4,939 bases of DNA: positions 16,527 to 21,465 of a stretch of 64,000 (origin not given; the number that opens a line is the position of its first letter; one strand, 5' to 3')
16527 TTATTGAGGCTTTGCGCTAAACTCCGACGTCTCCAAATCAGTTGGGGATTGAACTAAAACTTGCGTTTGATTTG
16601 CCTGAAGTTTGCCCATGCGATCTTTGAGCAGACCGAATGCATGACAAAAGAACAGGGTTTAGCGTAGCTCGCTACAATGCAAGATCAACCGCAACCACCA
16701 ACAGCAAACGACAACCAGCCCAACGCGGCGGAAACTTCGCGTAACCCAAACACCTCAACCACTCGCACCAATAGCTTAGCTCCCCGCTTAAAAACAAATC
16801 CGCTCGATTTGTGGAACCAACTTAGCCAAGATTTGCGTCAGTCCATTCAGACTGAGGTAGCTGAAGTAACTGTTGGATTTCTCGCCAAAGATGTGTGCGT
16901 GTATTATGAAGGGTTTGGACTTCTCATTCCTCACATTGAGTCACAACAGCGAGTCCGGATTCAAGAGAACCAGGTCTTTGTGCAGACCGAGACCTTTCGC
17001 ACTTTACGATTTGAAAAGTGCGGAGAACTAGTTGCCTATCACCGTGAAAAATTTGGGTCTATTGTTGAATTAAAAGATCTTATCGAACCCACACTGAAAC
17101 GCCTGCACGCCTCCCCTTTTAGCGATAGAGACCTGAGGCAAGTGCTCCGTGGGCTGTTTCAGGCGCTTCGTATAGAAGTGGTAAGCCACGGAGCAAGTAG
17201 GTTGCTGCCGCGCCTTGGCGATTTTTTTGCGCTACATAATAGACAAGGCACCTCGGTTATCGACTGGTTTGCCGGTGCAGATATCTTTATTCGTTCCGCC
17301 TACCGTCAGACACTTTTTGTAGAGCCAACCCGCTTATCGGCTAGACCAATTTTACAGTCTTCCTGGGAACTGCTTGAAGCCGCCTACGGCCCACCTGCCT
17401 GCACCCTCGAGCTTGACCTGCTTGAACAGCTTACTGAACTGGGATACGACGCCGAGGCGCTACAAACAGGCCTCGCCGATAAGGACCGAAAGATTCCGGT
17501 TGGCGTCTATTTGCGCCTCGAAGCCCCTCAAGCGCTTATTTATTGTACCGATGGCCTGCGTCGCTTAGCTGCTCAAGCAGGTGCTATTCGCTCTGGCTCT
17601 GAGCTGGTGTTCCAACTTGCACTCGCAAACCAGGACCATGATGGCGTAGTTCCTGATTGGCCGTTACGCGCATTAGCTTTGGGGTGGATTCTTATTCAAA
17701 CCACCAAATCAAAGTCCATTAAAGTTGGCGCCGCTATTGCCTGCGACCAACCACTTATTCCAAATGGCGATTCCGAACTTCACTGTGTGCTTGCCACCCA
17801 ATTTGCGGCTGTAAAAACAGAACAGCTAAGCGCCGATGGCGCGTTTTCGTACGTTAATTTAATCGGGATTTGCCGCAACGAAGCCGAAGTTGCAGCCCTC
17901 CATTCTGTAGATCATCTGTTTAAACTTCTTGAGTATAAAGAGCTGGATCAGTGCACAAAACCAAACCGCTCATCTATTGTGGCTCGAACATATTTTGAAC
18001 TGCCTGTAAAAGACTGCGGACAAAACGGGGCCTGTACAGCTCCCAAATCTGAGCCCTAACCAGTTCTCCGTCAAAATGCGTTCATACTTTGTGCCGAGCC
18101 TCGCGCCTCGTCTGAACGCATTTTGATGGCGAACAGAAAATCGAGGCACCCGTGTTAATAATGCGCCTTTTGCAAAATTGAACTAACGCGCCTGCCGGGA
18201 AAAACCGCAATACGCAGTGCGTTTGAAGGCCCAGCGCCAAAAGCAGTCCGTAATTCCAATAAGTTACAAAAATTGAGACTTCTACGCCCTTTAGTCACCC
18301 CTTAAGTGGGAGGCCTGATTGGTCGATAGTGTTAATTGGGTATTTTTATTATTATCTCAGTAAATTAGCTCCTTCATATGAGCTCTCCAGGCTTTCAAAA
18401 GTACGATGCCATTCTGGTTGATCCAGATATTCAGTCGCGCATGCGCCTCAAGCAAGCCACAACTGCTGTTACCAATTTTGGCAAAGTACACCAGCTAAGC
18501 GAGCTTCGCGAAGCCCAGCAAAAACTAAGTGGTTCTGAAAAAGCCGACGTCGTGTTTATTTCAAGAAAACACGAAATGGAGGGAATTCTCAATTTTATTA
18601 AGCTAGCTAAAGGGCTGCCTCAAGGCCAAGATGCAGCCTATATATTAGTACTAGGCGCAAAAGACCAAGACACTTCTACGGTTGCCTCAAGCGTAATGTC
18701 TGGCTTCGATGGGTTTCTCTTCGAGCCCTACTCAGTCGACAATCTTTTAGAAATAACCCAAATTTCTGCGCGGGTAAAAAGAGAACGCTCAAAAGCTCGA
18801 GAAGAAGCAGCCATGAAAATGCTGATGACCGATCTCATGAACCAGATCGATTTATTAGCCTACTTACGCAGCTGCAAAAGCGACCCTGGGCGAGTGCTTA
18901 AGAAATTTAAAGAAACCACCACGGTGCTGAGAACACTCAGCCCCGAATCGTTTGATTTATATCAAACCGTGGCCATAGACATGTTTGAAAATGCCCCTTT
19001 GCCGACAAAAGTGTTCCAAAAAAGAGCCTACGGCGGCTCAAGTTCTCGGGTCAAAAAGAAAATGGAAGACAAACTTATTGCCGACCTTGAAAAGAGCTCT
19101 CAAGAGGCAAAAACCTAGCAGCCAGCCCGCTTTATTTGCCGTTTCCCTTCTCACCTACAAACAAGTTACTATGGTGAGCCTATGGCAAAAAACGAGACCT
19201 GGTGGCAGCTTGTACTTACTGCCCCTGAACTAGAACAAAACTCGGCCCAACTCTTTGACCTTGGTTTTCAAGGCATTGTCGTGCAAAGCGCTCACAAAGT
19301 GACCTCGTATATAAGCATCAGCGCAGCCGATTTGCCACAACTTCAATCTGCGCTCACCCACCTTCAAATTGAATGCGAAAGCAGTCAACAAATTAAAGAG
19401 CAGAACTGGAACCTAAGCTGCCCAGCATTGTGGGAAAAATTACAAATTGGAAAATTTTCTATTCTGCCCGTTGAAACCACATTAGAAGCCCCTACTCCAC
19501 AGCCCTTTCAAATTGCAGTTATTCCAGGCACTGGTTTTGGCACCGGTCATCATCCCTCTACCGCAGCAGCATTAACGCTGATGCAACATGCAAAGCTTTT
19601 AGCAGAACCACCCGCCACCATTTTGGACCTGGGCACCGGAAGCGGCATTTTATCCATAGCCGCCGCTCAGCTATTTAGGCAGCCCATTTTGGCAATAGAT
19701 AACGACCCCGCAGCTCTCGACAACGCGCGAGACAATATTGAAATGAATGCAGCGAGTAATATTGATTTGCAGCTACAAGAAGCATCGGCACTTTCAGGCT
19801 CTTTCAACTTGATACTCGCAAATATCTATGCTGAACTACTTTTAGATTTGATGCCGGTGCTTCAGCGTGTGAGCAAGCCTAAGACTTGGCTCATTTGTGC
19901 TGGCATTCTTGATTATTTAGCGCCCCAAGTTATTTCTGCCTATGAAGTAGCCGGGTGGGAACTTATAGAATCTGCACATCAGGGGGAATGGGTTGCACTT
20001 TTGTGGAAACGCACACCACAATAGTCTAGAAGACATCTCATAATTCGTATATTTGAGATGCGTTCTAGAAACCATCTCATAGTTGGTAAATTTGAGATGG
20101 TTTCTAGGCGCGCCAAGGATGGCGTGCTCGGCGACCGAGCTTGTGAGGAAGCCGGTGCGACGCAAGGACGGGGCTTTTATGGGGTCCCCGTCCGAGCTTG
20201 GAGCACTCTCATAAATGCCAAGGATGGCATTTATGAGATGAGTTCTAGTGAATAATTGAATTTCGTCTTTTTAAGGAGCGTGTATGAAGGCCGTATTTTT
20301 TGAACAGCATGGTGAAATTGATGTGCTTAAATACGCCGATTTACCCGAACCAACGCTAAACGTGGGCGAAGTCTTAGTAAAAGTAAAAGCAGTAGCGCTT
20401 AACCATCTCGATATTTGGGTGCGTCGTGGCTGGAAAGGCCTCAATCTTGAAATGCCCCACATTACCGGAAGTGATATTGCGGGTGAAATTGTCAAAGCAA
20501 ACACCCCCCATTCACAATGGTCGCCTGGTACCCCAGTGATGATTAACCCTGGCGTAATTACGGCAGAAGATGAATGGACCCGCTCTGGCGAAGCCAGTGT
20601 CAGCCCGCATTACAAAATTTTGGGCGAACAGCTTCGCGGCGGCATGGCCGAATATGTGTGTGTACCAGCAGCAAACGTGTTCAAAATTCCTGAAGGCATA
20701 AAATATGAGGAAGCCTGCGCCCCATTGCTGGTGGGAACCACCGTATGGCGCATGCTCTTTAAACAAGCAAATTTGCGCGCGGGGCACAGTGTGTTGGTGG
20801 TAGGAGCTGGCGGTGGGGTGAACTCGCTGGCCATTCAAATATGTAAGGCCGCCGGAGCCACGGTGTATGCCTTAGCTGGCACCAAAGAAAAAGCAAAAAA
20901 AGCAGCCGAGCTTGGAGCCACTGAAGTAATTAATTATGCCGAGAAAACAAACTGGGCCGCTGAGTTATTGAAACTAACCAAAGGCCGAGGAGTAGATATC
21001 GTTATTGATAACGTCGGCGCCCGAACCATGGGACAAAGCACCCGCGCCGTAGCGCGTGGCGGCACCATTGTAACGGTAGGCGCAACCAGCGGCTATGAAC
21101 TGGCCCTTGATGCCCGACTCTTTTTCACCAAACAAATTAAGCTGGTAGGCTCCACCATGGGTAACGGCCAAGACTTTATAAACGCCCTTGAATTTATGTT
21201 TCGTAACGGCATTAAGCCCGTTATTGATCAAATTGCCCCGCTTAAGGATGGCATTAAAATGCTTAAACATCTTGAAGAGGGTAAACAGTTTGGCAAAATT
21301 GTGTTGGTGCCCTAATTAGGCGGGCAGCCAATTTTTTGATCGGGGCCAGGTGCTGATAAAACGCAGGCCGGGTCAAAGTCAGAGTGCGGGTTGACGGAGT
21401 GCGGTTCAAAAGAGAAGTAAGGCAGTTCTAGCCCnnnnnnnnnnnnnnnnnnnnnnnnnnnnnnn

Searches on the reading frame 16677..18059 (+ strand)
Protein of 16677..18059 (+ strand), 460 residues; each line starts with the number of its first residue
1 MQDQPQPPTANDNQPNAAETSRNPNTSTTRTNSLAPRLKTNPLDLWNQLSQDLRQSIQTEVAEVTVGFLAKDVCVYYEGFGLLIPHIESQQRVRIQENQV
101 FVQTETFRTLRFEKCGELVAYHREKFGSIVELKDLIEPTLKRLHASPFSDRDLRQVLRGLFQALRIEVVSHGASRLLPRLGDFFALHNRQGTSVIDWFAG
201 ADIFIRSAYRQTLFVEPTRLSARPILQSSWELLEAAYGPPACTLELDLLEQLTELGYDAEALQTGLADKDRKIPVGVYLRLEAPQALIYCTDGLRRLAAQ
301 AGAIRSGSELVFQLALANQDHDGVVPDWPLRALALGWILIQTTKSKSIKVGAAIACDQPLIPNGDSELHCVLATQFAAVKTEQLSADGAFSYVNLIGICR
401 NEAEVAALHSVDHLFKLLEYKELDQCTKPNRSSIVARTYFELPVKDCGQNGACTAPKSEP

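Call 15: search_protein_families(library=pfam, proteins=[window:16677-18059:+], max_evalue=0.001)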
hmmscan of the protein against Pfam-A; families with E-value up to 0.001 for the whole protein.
window:16677-18059:+ (460 aa): 1 family
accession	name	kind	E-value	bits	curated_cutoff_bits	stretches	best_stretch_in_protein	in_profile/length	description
PF05076.18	SUFU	-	1.7e-08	35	25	1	284-431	16-171/172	Suppressor of fused protein (SUFU)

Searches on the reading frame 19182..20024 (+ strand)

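Call 69: search_protein_families(library=pfam, proteins=[window:19182-20024:+], max_evalue=0.001)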
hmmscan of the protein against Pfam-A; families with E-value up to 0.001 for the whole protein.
window:19182-20024:+ (280 aa): 9 families
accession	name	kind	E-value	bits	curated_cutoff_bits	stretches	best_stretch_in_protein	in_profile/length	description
PF06325.19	PrmA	-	1.1e-48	166.7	22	1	32-277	50-295/296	Ribosomal protein L11 methyltransferase (PrmA)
PF13847.12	Methyltransf_31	-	5e-10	39.7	27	1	146-230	6-97/145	Methyltransferase domain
PF13649.12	Methyltransf_25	-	3.6e-08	34.4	27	1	147-214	1-71/97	Methyltransferase domain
PF05175.20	MTS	-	1.2e-07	31.9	23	1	143-214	31-105/170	Methyltransferase small domain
PF13489.12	Methyltransf_23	-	1.1e-05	25.6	27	1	139-240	16-117/164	Methyltransferase domain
PF10294.15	Methyltransf_16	-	2.1e-05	24.8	21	1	144-239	47-155/174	Lysine methyltransferase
PF08241.18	Methyltransf_11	-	4.4e-05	24.5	21.2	1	148-230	1-86/95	Methyltransferase domain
PF01135.25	PCMT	-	0.00047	20.4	20.3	1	135-197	70-129/210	Protein-L-isoaspartate(D-aspartate) O-methyltransferase (PCMT)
PF08242.18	Methyltransf_12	-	0.00051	21.2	30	0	148-231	1-89/98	Methyltransferase domain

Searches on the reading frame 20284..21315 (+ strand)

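Call 15: search_protein_families(library=pfam, proteins=[window:20284-21315:+], max_evalue=0.001)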
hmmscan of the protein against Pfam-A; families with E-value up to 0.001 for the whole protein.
window:20284-21315:+ (343 aa): 3 families
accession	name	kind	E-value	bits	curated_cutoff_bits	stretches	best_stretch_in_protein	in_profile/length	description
PF00107.32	ADH_zinc_N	-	1.4e-33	116.1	31.8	1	178-305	1-127/129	Zinc-binding dehydrogenase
PF08240.17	ADH_N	-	1.3e-21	77.3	23.5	1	28-137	3-104/104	Alcohol dehydrogenase GroES-like domain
PF13602.12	ADH_zinc_N_2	-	7.5e-19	69.4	27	1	210-341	1-134/134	Zinc-binding dehydrogenase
